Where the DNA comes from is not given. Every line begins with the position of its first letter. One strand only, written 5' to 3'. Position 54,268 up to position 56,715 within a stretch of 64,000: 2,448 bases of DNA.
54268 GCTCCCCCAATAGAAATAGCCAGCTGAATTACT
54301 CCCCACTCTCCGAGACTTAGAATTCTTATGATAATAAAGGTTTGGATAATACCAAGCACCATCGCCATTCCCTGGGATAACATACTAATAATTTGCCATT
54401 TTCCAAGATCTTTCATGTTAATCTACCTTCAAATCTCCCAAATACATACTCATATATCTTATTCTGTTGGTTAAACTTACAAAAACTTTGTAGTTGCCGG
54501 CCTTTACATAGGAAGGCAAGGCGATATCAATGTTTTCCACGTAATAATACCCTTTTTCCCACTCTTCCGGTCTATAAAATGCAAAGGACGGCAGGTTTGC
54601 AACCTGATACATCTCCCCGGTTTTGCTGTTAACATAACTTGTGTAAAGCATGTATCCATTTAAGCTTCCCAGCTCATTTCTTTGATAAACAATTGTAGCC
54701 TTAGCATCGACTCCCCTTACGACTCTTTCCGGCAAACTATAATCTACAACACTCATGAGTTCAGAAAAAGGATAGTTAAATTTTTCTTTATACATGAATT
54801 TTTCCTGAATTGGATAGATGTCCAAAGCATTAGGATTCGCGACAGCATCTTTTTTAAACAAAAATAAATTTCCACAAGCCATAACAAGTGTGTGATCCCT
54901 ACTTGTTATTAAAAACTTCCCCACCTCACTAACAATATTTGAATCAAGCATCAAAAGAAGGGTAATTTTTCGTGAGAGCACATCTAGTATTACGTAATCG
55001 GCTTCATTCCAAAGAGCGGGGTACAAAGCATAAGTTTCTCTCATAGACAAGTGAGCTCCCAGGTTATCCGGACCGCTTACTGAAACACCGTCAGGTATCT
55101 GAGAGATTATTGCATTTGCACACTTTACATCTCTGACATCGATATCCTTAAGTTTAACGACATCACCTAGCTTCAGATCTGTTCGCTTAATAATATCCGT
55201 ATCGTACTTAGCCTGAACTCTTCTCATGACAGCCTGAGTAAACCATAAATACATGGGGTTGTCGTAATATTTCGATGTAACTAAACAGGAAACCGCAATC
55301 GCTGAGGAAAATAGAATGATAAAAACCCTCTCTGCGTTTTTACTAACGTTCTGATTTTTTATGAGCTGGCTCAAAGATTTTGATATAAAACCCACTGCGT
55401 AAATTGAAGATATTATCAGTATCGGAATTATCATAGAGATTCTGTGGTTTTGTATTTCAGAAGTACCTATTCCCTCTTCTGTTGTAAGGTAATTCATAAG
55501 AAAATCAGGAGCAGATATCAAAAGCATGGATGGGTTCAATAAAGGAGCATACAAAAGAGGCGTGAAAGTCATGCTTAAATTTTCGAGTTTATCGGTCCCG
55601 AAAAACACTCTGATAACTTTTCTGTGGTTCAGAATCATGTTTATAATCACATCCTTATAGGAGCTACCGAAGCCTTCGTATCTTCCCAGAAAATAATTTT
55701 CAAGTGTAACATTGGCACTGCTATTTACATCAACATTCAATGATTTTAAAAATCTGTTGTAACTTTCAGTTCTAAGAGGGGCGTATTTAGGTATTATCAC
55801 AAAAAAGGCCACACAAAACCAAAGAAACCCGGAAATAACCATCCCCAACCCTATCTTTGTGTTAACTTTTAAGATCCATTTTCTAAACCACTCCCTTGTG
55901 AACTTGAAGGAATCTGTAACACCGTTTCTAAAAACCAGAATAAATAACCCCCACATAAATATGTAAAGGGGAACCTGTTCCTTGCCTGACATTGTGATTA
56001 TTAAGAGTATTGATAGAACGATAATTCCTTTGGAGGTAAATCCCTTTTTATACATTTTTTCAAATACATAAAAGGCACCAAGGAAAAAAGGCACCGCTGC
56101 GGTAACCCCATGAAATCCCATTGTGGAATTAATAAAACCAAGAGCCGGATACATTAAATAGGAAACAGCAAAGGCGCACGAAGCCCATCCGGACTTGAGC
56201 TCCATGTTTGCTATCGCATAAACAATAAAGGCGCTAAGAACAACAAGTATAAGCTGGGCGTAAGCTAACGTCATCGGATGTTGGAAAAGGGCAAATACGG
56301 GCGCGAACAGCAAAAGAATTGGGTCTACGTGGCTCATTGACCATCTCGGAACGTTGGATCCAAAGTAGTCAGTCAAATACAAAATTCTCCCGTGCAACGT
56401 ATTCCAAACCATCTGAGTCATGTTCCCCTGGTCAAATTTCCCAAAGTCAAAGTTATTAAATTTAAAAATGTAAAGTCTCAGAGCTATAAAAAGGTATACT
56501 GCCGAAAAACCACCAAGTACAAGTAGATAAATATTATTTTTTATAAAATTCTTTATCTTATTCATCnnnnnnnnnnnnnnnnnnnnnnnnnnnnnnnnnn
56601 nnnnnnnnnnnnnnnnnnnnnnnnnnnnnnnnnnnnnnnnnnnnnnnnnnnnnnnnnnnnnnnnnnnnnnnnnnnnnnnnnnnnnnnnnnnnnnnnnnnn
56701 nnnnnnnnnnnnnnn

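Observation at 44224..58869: Dense GT-C / DPM1-like GT2 / flippase module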

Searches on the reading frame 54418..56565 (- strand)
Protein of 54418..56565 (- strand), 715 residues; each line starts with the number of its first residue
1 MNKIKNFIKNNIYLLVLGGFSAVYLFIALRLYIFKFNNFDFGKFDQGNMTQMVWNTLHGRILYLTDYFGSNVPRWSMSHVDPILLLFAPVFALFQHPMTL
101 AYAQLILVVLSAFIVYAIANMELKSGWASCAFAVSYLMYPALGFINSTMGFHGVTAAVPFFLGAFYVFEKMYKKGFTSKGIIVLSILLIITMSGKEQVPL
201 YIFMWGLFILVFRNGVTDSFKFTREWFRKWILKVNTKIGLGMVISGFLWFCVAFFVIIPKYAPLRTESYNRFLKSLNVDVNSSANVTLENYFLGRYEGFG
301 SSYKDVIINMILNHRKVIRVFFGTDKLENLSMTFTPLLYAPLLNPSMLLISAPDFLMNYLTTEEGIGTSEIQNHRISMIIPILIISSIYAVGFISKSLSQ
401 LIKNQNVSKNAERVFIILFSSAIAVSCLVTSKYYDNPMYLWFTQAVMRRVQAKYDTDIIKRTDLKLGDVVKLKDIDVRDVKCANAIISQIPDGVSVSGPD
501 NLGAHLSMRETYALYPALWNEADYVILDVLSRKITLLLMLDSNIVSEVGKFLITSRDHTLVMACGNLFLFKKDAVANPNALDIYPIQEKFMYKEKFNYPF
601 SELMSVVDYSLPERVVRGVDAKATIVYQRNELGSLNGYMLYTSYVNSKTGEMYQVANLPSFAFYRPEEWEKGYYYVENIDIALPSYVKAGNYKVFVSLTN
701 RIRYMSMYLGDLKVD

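Call 4: search_protein_families(library=pfam, proteins=[window:54418-56565:-], max_evalue=0.01)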
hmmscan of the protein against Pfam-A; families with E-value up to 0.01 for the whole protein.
window:54418-56565:- (715 aa): 1 family
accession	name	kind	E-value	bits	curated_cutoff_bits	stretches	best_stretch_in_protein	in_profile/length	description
PF09852.15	DUF2079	-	8.4e-30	104.7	28.2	1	39-528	5-422/459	Predicted membrane protein (DUF2079)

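Call 10: search_protein_families(library=ncbifam, proteins=[window:54418-56565:-], max_evalue=0.01)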
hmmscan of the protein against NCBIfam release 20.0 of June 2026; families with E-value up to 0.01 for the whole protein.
window:54418-56565:- (715 aa): 0 families

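Call 34: search_solved_structures(query=A2, max_evalue=1)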
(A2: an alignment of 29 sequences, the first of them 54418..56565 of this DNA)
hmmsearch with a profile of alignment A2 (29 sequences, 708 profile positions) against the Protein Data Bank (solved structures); distinct sequences matched with E-value up to 1: 4.
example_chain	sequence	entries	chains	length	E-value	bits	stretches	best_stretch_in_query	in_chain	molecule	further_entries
2x5h_A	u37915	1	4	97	0.11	14.2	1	228-299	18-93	ORF 131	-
2x5g_A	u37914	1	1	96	0.23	13.2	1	230-299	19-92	ORF 131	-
2x5t_A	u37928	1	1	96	0.25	13.1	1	230-299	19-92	ORF 131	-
5zxd_A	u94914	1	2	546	0.83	11.3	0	527-586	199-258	ATP-binding cassette sub-family F member 1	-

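Call 38: find_homologous_proteins(query=window:54418-56565:-, max_evalue=0.001)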
Query window:54418-56565:- (715 aa): 307 proteins with E <= 0.001 among 8000 candidates; the best 120 are listed.
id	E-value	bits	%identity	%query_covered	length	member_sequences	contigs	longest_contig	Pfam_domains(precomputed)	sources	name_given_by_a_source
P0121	0.0e+0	1511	93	100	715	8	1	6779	PF09852.16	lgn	-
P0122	0.0e+0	1383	84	100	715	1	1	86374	PF09852.16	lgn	-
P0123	0.0e+0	1361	83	100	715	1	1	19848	PF09852.16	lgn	-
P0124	0.0e+0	1078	64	100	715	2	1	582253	PF09852.16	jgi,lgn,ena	-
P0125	0.0e+0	1074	65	100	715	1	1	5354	PF09852.16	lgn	-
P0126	3.2e-296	1002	61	100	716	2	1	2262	PF09852.16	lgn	-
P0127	7.3e-294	995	60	100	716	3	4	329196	PF09852.16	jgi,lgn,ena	-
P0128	9.0e-291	984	61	100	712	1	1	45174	PF09852.16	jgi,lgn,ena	-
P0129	3.1e-290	983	60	100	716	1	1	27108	PF09852.16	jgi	jgi:uncharacterized membrane protein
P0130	1.6e-289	980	60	99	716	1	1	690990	PF09852.16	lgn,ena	-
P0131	4.5e-286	969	59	100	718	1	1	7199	PF09852.16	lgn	-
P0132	4.2e-285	966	58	100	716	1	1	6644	PF09852.16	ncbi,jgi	-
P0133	5.7e-285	965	60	100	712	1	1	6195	PF09852.16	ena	-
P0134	3.7e-283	959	59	100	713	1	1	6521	PF09852.16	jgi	-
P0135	4.7e-272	923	57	100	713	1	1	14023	PF09852.16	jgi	jgi:uncharacterized membrane protein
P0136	4.9e-269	913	56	100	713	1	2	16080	PF09852.16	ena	-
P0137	5.5e-267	906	57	100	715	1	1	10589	PF09852.16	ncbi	-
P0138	7.3e-267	905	55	100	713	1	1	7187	PF09852.16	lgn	-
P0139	5.5e-266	902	55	100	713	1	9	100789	PF09852.16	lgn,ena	-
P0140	4.6e-265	899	55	100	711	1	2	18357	PF09852.16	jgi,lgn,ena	jgi:uncharacterized membrane protein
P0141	3.6e-263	893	55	100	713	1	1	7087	PF09852.16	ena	-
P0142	5.0e-263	893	54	100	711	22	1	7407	PF09852.16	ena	-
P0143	1.3e-262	891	54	99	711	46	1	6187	PF09852.16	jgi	-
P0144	1.3e-262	891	55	100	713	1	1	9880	PF09852.16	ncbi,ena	-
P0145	5.8e-262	889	54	100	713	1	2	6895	PF09852.16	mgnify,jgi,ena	mgnify:CR=1 FL=1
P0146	7.1e-262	889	54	100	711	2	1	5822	PF09852.16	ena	-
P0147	2.1e-261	887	54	100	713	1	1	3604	PF09852.16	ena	-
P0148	3.0e-261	887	54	100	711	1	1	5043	PF09852.16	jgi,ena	-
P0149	4.1e-261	886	54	100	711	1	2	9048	PF09852.16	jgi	-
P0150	6.8e-261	886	54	100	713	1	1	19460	PF09852.16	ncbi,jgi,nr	ncbi:DUF2079 domain-containing protein [Patescibacteria group bacterium]|nr:DUF2079 domain-containin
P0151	1.3e-259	881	53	100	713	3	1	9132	PF09852.16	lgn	-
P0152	2.2e-259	881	55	100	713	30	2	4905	PF09852.16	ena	-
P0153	2.4e-259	881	54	100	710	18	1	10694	PF09852.16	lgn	-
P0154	1.5e-258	878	54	100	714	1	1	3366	PF09852.16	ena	-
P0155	2.3e-258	877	54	100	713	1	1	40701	PF09852.16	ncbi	-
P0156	9.2e-257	872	54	100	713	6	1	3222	PF09852.16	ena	-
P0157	8.1e-255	866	55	100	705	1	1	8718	PF09852.16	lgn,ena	-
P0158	8.8e-243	826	53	100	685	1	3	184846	PF09852.16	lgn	-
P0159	6.2e-236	803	51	99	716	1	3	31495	PF09852.16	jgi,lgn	-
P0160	1.9e-235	802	52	100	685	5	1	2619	PF09852.16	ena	-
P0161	2.3e-235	801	51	99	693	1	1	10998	PF09852.16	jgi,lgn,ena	-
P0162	4.4e-234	797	49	99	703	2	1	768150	PF09852.16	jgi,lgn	-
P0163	2.6e-233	794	50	99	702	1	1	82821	PF09852.16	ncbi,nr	ncbi:MAG: hypothetical protein UU92_C0001G0050 [candidate division WWE3 bacterium GW2011_GWA1_42_12]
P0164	4.3e-233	794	50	100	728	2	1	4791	PF09852.16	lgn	-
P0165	1.8e-232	792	49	99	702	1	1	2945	PF09852.16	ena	-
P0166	2.6e-232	791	49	99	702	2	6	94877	PF09852.16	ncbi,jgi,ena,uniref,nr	ncbi:hypothetical protein A3K01_02745 [candidate division WWE3 bacterium RIFOXYD1_FULL_43_17]|uniref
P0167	3.3e-232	791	49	99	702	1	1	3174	PF09852.16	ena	-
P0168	3.3e-231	788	49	100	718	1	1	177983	PF09852.16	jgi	jgi:uncharacterized membrane protein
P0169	4.4e-231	787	49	99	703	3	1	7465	PF09852.16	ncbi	-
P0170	5.3e-231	787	51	96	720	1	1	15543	PF09852.16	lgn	-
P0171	1.7e-230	785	50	99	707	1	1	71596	PF09852.16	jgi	jgi:uncharacterized membrane protein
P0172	2.1e-230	785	52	100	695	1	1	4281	PF09852.16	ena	-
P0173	8.9e-230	783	48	99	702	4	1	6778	PF09852.16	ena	-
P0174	9.3e-230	783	50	100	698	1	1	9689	PF09852.16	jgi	jgi:uncharacterized membrane protein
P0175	1.6e-229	782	49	100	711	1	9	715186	PF09852.16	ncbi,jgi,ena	-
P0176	3.7e-229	781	49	98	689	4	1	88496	PF09852.16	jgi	-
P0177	4.2e-229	781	48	100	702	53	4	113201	PF09852.16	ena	-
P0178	7.3e-229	780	48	100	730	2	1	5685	PF09852.16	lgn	-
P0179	9.9e-229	779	51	100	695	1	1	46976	PF09852.16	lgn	-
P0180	1.8e-228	778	50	100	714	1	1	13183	PF09852.16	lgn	-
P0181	5.0e-228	777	51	100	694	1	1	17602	PF09852.16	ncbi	-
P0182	8.0e-228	776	48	99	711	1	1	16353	PF09852.16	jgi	jgi:uncharacterized membrane protein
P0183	1.1e-227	776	49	100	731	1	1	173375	PF09852.16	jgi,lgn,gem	-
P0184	1.2e-227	776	49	100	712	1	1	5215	PF09852.16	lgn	-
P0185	1.9e-227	775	51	99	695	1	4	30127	PF09852.16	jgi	jgi:uncharacterized membrane protein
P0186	4.5e-227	774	48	99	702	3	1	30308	PF09852.16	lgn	-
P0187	2.1e-226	772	50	100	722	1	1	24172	PF09852.16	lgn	-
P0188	2.3e-226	771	50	96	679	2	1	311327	PF09852.16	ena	-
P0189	3.5e-226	771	49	99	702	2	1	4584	PF09852.16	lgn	-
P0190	4.1e-226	771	48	100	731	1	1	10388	PF09852.16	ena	-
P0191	4.7e-225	767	49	100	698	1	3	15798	PF09852.16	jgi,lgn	-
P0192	8.8e-225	766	49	95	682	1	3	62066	PF09852.16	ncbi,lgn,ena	-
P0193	9.3e-225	766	49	100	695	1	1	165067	PF09852.16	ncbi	-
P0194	3.1e-224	764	48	100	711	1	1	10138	PF09852.16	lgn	-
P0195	4.2e-224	764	50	100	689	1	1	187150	PF09852.16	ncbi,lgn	-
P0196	5.0e-224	764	51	99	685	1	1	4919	PF09852.16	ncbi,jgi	ncbi:MAG: DUF2079 domain-containing protein [Patescibacteria group bacterium]|jgi:uncharacterized me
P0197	1.2e-223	763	50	100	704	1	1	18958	PF09852.16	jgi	jgi:uncharacterized membrane protein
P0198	1.8e-223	762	48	100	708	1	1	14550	PF09852.16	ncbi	-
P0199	3.2e-223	761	50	100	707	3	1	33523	PF09852.16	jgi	-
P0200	6.6e-223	760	49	99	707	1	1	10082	PF09852.16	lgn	-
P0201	8.3e-223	760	50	100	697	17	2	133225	PF09852.16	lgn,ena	-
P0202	9.0e-223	760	48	100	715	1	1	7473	PF09852.16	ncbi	-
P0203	2.0e-222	758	49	99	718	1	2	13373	PF09852.16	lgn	-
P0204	3.0e-222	758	50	100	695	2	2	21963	PF09852.16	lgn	-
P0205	3.5e-222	758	48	100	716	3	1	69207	PF09852.16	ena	-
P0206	8.1e-222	756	50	100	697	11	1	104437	PF09852.16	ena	-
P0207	2.1e-221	755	49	99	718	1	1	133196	PF09852.16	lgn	-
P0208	2.9e-221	755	49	100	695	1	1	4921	PF09852.16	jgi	jgi:uncharacterized membrane protein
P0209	1.9e-220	752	49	99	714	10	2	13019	PF09852.16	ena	-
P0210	4.1e-220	751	48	99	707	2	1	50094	PF09852.16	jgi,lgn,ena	-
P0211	4.6e-220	751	49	96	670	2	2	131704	PF09852.16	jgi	jgi:uncharacterized membrane protein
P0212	7.0e-220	750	48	99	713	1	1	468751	PF09852.16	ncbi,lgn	-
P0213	1.3e-219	749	48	99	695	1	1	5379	PF09852.16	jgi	jgi:uncharacterized membrane protein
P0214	3.0e-219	748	48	100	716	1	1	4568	PF09852.16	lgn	-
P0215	3.7e-219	748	49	99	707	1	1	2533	PF09852.16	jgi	jgi:uncharacterized membrane protein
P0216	1.4e-218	746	49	96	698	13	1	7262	PF09852.16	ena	-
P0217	1.8e-218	745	49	100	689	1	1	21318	PF09852.16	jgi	jgi:uncharacterized membrane protein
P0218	5.5e-218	744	49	99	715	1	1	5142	PF09852.16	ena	-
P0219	5.5e-218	744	48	100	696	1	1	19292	PF09852.16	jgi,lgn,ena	-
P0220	9.7e-218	743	47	96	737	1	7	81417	PF09852.16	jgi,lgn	-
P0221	1.6e-217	742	48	100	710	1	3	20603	PF09852.16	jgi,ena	-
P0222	2.0e-217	742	49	99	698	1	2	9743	PF09852.16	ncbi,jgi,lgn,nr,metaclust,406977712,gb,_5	ncbi:MAG: membrane protein-like protein [uncultured bacterium]|nr:MAG: membrane protein-like protein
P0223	2.0e-217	742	50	99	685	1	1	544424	PF09852.16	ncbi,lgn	-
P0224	3.1e-217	741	48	99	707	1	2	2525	PF09852.16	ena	-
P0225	3.2e-217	741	49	99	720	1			PF09852.16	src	-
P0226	3.7e-217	741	47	99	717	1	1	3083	PF09852.16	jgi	jgi:uncharacterized membrane protein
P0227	3.9e-217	741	49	99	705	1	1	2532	PF09852.16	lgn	-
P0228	1.0e-216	740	48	100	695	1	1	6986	PF09852.16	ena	-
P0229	3.3e-216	738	49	99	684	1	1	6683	PF09852.16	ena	-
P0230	7.7e-216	737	48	100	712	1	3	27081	PF09852.16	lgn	-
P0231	1.0e-215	736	48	100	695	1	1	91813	PF09852.16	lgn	-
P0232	1.1e-215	736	47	100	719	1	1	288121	PF09852.16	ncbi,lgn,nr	ncbi:DUF2079 domain-containing protein [Patescibacteria group bacterium]|nr:DUF2079 domain-containin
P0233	1.6e-215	736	47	100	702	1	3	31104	PF09852.16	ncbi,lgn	-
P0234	5.5e-215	734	49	100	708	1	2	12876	PF09852.16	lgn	-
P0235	9.4e-215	733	48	100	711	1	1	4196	PF09852.16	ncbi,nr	ncbi:DUF2079 domain-containing protein [Patescibacteria group bacterium]|nr:DUF2079 domain-containin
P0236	1.4e-214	733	48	99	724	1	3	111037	PF09852.16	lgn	-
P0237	2.2e-214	732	48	100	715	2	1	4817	PF09852.16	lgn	-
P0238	6.4e-214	730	48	99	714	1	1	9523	PF09852.16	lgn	-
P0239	9.2e-214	730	49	96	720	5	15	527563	PF09852.16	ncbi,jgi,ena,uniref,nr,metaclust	ncbi:hypothetical protein A3F07_00775 [candidate division WWE3 bacterium RIFCSPHIGHO2_12_FULL_38_15]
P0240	2.4e-213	728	47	100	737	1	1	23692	PF09852.16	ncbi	-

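Call 54: predict_structure(alignment_id=A6)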
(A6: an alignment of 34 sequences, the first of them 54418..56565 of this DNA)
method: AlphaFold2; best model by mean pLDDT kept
length: 715 residues; sequences in the alignment: 34
mean_pLDDT: 83.5   pTM: 0.81
mean pLDDT of the five models: 83.5, 83.0, 82.4, 81.3, 79.4
residues with pLDDT >= 90: 246; 70-90: 372; 50-70: 76; < 50: 21
segments of 3 or more residues with pLDDT < 50: 365-367, 448-457, 582-589
pLDDT, mean of each block of 10 residues (from residue 1): 86 95 92 86 82 92 85 85 92 92 95 98 96 96 85 93 97 94 96 89 94 68 82 92 93 87 87 78 60 76 84 88 81 94 93 86 58 78 96 91 69 93 96 86 58 44 79 71 85 83 83 71 87 66 79 84 85 66 48 79 88 84 87 82 86 82 83 82 78 89 82 90
secondary structure, 60 per line:
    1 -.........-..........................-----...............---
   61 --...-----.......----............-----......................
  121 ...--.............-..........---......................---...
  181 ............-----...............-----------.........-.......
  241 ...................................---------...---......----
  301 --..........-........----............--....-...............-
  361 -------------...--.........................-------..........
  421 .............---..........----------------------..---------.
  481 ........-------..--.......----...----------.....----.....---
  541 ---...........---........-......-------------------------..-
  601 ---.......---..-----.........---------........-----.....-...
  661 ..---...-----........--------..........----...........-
elements in order (helices of 4 or more, strands of 3 or more residues): H2-10 H12-37 H43-57 E63-65 E71-73 H74-77 H82-93 H99-123 H126-138 H140-149 H153-174 H178-192 H198-212 H224-232 H234-275 H291-296 H303-312 H314-321 H326-337 H340-343 H345-359 H379-403 H411-433 H437-446 H480-488 H500-506 E511-513 E524-528 H533-537 H544-554 E558-565 E567-572 E604-610 E621-629 E639-646 E652-656 H658-662 E674-681 E690-699 E704-714

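Call 78: find_encoding_contigs(protein=window:54418-56565:-, flank=10000, max_places=1)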
Protein window:54418-56565:- (715 aa): 4 contigs read that carry it; 1 place shown.
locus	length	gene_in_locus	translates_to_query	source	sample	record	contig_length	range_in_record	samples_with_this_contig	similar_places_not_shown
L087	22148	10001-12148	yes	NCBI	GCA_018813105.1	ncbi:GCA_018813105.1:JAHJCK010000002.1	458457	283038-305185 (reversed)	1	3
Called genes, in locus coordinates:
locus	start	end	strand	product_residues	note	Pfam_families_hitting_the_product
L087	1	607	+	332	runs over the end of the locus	PF00188:CAP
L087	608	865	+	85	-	PF18900:DUF5656 (weak)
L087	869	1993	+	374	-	PF00535:Glycos_transf_2, PF04138:GtrA_DPMS_TM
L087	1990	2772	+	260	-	PF00535:Glycos_transf_2, PF10111:Glyco_tranf_2_2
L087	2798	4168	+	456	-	PF03721:UDPG_MGDP_dh_N, PF00984:UDPG_MGDP_dh, PF03720:UDPG_MGDP_dh_C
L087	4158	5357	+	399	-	PF00534:Glycos_transf_1, PF13692:Glyco_trans_1_4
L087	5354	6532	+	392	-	PF20706:GT4-conflict (faint), PF13439:Glyco_transf_4, PF13579:Glyco_trans_4_4, PF00534:Glycos_transf_1, PF13692:Glyco_trans_1_4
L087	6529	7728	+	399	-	PF13439:Glyco_transf_4, PF00534:Glycos_transf_1, PF13692:Glyco_trans_1_4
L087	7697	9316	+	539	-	PF13231:PMT_2 (weak)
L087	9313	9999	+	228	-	PF00535:Glycos_transf_2, PF10111:Glyco_tranf_2_2, PF13641:Glyco_tranf_2_3 (weak)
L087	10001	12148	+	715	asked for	PF09852:DUF2079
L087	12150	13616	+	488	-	PF01943:Polysacc_synt, PF13440:Polysacc_synt_3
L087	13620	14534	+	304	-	PF03706:LPG_synthase_TM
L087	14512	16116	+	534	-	PF13231:PMT_2 (weak)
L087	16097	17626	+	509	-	PF13231:PMT_2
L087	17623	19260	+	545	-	PF13231:PMT_2 (weak)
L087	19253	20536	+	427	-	PF01943:Polysacc_synt, PF13440:Polysacc_synt_3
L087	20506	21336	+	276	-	PF13641:Glyco_tranf_2_3 (weak), PF00535:Glycos_transf_2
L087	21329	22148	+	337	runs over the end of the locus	PF00535:Glycos_transf_2, PF10111:Glyco_tranf_2_2 (weak), PF13632:Glyco_trans_2_3 (weak)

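Call 79: find_encoding_contigs(protein=P0239, flank=10000, max_places=1)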
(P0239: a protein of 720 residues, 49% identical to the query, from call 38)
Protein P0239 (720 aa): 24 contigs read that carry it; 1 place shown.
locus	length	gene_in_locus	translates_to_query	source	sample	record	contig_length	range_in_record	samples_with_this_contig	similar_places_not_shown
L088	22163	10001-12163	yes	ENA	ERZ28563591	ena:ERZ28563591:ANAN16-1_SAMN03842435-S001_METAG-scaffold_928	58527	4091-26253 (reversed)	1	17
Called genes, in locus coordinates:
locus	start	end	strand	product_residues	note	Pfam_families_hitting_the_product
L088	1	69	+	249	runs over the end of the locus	PF00557:Peptidase_M24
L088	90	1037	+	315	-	PF00188:CAP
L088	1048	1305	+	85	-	PF18900:DUF5656 (faint)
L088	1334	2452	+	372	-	PF00535:Glycos_transf_2, PF04138:GtrA_DPMS_TM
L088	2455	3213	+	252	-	PF00535:Glycos_transf_2, PF10111:Glyco_tranf_2_2 (weak)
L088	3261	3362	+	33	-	PF03721:UDPG_MGDP_dh_N (faint)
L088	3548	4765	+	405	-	PF00534:Glycos_transf_1, PF13692:Glyco_trans_1_4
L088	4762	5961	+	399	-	PF20706:GT4-conflict, PF13439:Glyco_transf_4, PF13579:Glyco_trans_4_4, PF00534:Glycos_transf_1, PF13692:Glyco_trans_1_4, PF13524:Glyco_trans_1_2 (weak)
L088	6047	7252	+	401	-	PF08323:Glyco_transf_5 (faint), PF13439:Glyco_transf_4, PF00534:Glycos_transf_1, PF13692:Glyco_trans_1_4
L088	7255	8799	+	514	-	-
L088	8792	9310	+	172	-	-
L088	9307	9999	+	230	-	PF00535:Glycos_transf_2, PF10111:Glyco_tranf_2_2, PF13641:Glyco_tranf_2_3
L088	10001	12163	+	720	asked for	PF09852:DUF2079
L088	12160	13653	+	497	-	PF01943:Polysacc_synt, PF13440:Polysacc_synt_3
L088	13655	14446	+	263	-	PF08241:Methyltransf_11 (weak)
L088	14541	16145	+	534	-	-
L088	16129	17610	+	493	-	PF02366:PMT, PF13231:PMT_2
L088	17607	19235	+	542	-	PF13231:PMT_2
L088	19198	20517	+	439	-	PF01943:Polysacc_synt, PF13440:Polysacc_synt_3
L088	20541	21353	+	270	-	PF00535:Glycos_transf_2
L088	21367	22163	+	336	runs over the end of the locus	PF00535:Glycos_transf_2, PF10111:Glyco_tranf_2_2 (weak), PF13632:Glyco_trans_2_3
